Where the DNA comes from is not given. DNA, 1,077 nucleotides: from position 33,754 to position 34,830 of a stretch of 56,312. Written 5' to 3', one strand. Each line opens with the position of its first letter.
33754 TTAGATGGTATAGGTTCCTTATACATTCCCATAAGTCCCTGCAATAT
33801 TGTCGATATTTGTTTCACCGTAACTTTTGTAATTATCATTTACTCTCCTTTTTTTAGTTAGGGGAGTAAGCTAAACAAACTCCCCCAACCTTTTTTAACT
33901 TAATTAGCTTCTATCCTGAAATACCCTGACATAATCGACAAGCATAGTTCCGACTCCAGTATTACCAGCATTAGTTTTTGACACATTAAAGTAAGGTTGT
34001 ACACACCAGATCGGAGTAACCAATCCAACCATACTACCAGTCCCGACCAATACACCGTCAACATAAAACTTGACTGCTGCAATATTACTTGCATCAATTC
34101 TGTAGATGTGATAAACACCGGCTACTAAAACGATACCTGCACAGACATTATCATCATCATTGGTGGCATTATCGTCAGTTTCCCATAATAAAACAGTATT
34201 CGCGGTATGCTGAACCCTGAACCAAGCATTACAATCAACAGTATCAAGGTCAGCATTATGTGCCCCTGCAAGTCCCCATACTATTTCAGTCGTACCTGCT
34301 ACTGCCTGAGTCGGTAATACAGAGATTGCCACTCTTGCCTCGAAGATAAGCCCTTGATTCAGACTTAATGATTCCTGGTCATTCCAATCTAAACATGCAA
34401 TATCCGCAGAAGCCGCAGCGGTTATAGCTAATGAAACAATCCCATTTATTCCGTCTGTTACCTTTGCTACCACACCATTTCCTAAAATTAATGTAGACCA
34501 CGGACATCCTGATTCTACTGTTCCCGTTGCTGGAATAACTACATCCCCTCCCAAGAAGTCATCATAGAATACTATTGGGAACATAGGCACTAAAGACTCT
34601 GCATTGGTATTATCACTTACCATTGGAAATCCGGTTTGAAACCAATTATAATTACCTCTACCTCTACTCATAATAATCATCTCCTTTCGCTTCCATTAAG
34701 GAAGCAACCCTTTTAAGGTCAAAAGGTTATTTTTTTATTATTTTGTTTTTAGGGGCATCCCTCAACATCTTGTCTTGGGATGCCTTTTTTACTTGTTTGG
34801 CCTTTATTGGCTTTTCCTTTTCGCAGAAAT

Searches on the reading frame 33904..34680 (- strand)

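Call 68: search_protein_families(library=pfam, proteins=[window:33904-34680:-], max_evalue=0.01)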
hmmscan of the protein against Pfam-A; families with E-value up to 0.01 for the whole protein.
window:33904-34680:- (258 aa): 1 family
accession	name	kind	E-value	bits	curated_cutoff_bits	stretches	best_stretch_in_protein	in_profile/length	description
PF13385.13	Laminin_G_3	-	0.0087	16.7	27.6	0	153-237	45-125/151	Concanavalin A-like lectin/glucanases superfamily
